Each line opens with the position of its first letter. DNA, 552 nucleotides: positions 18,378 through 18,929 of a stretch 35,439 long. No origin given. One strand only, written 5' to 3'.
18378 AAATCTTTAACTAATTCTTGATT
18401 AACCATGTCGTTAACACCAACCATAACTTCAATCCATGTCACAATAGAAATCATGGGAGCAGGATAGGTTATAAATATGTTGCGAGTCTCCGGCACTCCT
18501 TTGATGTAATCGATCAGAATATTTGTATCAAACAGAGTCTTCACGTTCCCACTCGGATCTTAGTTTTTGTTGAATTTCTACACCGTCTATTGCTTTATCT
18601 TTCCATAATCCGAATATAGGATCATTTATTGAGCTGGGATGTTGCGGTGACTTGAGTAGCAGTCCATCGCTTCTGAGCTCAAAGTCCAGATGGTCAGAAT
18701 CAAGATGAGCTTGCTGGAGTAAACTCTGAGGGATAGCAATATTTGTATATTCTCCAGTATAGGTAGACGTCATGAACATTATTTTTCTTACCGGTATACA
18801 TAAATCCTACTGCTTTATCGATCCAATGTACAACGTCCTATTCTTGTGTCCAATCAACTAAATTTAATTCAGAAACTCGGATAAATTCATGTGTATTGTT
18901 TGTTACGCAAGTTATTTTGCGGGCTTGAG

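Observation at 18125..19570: Two vapBC cassettes each bounded by a ~50 bp direct repeat copying the 3' end of the MerR-like gene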

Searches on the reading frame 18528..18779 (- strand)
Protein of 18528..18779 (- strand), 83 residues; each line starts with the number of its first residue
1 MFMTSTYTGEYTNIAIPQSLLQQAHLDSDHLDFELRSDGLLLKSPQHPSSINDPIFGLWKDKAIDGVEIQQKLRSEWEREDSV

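Call 8: search_protein_families(library=pfam, proteins=[window:18528-18779:-], max_evalue=0.01)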
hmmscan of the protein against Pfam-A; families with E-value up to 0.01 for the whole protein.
window:18528-18779:- (83 aa): 0 families

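Call 34: search_protein_families(library=pfam, proteins=[window:18528-18773:-], max_evalue=10)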
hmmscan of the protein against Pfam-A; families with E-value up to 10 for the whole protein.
window:18528-18773:- (81 aa): 0 families
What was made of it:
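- On Type II VapBC toxin-antitoxin module: No Pfam hit (calls 8, 34).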

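Call 35: find_homologous_proteins(query=A3, max_evalue=0.001)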
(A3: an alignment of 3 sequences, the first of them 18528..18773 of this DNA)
Query A3 (3 sequences) (81 aa, profile of the alignment): 6 proteins with E <= 0.001 among 198 candidates.
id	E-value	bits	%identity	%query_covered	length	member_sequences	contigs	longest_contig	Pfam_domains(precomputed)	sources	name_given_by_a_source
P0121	9.3e-41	156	100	100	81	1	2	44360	-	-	-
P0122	2.3e-39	151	57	94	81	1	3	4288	-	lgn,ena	-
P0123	1.5e-36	142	58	49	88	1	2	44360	-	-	-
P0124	8.6e-31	124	56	93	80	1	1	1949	-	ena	-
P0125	3.9e-24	102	69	51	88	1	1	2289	-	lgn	-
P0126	1.2e-14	72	73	59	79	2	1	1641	-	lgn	-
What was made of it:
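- The antitoxin family is tiny: 6 proteins among 5.8 billion clusters (call 35).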

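Call 36: find_encoding_contigs(protein=P0124, flank=5000, max_places=4)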
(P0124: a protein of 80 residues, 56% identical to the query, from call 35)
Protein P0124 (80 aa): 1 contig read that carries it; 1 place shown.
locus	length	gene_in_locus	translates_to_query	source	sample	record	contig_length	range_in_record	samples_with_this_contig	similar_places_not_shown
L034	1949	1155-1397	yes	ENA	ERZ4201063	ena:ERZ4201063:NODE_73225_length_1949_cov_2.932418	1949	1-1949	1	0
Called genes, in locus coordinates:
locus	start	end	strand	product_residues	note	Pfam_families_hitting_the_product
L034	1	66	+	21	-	?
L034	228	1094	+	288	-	PF01636:APH, PF07914:DUF1679 (weak)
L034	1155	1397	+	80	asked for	-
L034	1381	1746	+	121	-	PF01850:PIN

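Call 37: find_encoding_contigs(protein=P0125, flank=5000, max_places=4)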
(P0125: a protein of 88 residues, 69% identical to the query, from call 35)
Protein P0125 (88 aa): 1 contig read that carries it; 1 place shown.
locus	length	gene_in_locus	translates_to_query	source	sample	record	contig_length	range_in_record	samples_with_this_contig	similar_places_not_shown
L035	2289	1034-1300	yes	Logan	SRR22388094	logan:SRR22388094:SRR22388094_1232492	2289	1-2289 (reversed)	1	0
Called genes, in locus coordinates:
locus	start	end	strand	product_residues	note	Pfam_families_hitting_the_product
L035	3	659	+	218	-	?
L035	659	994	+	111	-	PF01588:tRNA_bind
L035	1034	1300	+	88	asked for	-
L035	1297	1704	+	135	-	PF01850:PIN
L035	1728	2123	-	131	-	PF11164:DUF2948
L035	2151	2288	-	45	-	?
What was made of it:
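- On Type II VapBC toxin-antitoxin module: The same pairing is found in L034 and L035 (calls 36, 37).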

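Call 38: find_encoding_contigs(protein=P0126, flank=5000, max_places=4)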
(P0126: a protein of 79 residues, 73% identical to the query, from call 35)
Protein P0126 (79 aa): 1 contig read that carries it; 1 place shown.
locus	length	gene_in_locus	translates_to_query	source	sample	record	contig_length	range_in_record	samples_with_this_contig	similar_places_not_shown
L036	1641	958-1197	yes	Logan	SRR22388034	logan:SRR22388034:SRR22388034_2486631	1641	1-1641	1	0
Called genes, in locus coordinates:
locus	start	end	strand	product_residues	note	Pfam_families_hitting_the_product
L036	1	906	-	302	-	?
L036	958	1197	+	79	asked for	-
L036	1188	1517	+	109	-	PF02452:PemK_toxin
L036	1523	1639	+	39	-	?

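Call 59: find_encoding_contigs(protein=P0122, flank=6000, max_places=6)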
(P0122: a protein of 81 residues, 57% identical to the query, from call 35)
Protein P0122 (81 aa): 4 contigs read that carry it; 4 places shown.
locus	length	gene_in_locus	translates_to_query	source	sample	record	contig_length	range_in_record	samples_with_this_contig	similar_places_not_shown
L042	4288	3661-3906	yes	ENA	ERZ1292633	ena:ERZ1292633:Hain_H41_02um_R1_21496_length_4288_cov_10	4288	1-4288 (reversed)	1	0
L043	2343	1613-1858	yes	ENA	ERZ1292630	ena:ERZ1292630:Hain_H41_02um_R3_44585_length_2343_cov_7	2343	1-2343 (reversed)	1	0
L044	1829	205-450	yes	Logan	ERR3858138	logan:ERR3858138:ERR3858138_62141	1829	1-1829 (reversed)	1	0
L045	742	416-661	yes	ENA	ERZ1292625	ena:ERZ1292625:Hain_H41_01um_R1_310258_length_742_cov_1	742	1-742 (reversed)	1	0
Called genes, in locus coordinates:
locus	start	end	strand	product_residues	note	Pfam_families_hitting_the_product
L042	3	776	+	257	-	?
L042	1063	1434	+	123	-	-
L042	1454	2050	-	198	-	PF01330:RuvA_N, PF07499:RuvA_C (faint), PF14520:HHH_5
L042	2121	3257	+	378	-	-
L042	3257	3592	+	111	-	PF01588:tRNA_bind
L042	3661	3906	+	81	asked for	-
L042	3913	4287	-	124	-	?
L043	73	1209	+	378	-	-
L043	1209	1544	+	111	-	PF01588:tRNA_bind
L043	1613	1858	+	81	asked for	-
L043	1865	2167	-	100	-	PF11164:DUF2948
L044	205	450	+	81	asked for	-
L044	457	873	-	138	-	PF11164:DUF2948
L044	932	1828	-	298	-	?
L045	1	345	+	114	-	?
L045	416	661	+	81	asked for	-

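Call 64: search_solved_structures(query=A3, max_evalue=10, show_alignments=2)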
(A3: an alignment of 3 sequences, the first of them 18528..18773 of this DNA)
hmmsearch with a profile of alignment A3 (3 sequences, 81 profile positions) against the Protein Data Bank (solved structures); distinct sequences matched with E-value up to 10: 4.
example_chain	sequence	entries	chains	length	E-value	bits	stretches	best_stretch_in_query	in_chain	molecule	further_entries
2k5j_A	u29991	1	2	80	0.066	16.6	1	41-75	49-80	uncharacterized protein yiiF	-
7by2_A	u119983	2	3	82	0.078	16.4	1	41-75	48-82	CopG family transcriptional regulator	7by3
4cvu_A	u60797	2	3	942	0.6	13.5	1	4-25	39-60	BETA-MANNOSIDASE | BETA-MANNOSIDASE GH2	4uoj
2q0z_X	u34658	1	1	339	0.62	13.5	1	14-37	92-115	Protein PRO2281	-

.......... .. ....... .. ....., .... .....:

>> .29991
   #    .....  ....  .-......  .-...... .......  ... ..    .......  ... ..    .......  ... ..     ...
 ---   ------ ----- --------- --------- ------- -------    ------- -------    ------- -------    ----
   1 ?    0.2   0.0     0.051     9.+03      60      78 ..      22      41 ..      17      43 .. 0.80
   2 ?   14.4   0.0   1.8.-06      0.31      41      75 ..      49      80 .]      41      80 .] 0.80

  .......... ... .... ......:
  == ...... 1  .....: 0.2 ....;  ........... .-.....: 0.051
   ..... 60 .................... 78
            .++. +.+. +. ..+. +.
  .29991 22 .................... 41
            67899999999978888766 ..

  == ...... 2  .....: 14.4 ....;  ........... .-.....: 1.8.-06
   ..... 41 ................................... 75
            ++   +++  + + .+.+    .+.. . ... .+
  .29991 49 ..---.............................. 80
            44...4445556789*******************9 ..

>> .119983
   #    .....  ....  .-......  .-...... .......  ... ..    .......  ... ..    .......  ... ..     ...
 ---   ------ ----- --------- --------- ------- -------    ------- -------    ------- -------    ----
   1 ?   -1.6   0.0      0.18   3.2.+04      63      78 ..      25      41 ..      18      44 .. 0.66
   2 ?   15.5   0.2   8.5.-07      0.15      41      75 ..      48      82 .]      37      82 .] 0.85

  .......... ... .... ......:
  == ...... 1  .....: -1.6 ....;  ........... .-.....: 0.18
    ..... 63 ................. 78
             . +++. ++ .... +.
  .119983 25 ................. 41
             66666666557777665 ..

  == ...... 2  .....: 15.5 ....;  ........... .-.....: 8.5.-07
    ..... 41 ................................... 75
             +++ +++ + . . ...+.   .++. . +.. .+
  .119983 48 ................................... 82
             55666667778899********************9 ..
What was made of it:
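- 18528..18779 (-): vapB1 antitoxin ('type 1'; 83 aa from the first ATG, 81 aa from the ATG at 18773 that aligns with homologues). The C-terminal tail resembles the YiiF / CopG-family VapB tails 2k5j and 7by2 (call 64).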

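Call 65: search_protein_families(library=pfam, proteins=[L036:958-1197:+], max_evalue=1)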
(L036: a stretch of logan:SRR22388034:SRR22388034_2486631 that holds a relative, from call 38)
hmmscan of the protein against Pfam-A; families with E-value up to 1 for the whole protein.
L036:958-1197:+ (79 aa): 0 families

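Call 75: predict_structure(alignment_id=A4)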
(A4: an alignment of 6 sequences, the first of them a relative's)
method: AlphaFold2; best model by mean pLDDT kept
length: 81 residues; sequences in the alignment: 6
mean_pLDDT: 64.7   pTM: 0.29
mean pLDDT of the five models: 64.7, 64.6, 62.2, 61.3, 57.9
residues with pLDDT >= 90: 0; 70-90: 35; 50-70: 31; < 50: 15
segments of 3 or more residues with pLDDT < 50: 47-57
pLDDT, mean of each block of 10 residues (from residue 1): 59 78 74 76 55 49 66 62 42
secondary structure, 60 per line:
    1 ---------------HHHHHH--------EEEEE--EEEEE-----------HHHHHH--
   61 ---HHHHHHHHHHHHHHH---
elements in order: H16-21 E30-34 E37-41 H53-58 H64-78

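Call 77: search_protein_representatives(alignment_id=A4)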
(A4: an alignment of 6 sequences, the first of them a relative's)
Query: 6 sequences, 82 profile positions. Proteins with E-value up to 0.001 (for the whole library): 23; up to 1e-10: 4; up to 1e-30: 2. The best 23 are listed.
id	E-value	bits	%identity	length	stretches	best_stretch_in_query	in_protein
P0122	1.3e-35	137.4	-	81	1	1-81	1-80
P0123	2.2e-32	127.1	-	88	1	1-81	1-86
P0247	1.2e-22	95.9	-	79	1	1-77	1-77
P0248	4.1e-14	68.6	-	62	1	5-61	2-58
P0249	1.4e-07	47.6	-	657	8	14-32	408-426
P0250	7.8e-06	42.1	-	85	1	6-55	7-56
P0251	2.1e-05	40.7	-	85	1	7-55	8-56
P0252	7.6e-05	38.9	-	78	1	5-57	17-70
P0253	1.2e-04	38.3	-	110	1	4-68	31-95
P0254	1.2e-04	38.3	-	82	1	6-76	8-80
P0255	1.3e-04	38.2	-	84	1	4-79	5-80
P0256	1.4e-04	38.1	-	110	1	3-54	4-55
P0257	1.7e-04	37.7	-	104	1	6-57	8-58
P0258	2.7e-04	37.1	-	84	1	7-74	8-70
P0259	2.7e-04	37.1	-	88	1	6-56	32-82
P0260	3.7e-04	36.7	-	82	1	7-77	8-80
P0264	7.6e-04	35.7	-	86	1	6-74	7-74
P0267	9.3e-04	35.4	-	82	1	1-77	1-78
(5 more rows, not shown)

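Call 78: search_protein_families(library=pfam, proteins=[P0250, P0251, P0252, P0254, P0255, P0257, P0258, P0260, P0264, P0267], max_evalue=0.01)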
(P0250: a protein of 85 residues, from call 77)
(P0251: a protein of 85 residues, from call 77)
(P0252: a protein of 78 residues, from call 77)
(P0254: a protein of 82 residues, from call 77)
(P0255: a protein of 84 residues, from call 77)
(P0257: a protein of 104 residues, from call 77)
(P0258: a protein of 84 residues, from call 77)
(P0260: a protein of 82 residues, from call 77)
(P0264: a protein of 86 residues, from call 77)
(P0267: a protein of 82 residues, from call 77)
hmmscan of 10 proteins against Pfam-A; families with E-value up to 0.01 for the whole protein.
P0250 (85 aa): 0 families

P0251 (85 aa): 0 families

P0252 (78 aa): 1 family
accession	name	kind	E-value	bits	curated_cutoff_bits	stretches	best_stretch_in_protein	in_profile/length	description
PF04014.23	MazE_antitoxin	-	9.4e-08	32.3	24.7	1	17-59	3-47/48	Antidote-toxin recognition MazE, bacterial antitoxin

P0254 (82 aa): 1 family
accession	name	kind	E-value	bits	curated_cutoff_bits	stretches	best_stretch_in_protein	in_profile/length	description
PF04014.23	MazE_antitoxin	-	0.0041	17.5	24.7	1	8-47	4-46/48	Antidote-toxin recognition MazE, bacterial antitoxin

P0255 (84 aa): 3 families
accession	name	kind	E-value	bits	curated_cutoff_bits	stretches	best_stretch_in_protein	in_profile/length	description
PF04014.23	MazE_antitoxin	-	3.8e-09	36.8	24.7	1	6-48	3-47/48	Antidote-toxin recognition MazE, bacterial antitoxin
PF16739.11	CARD_2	-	0.0019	18.6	28.2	1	39-71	56-89/93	Caspase recruitment domain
PF06720.17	Phi-29_GP16_7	-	0.0092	16.8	27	0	9-59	48-92/94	Bacteriophage phi-29 early protein GP16.7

P0257 (104 aa): 1 family
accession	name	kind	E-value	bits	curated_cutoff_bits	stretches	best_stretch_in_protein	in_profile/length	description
PF04014.23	MazE_antitoxin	-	0.00015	22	24.7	1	5-46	1-45/48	Antidote-toxin recognition MazE, bacterial antitoxin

P0258 (84 aa): 1 family
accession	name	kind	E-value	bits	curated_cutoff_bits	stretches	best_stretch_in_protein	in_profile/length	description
PF04014.23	MazE_antitoxin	-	1.1e-09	38.5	24.7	1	5-47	2-46/48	Antidote-toxin recognition MazE, bacterial antitoxin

P0260 (82 aa): 0 families

P0264 (86 aa): 1 family
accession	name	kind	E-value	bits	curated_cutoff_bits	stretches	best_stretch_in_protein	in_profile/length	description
PF04014.23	MazE_antitoxin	-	0.0003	21.1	24.7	1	7-48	4-47/48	Antidote-toxin recognition MazE, bacterial antitoxin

P0267 (82 aa): 2 families
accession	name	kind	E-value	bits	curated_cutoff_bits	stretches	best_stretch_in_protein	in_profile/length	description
PF04014.23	MazE_antitoxin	-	1.4e-08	35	24.7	1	4-42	2-42/48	Antidote-toxin recognition MazE, bacterial antitoxin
PF04380.18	BMFP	-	0.0087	16.9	37.2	0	40-69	18-47/77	Membrane fusogenic activity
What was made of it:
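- On Type II VapBC toxin-antitoxin module: Remote relatives found with the family profile carry PF04014 MazE_antitoxin (calls 77, 78).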
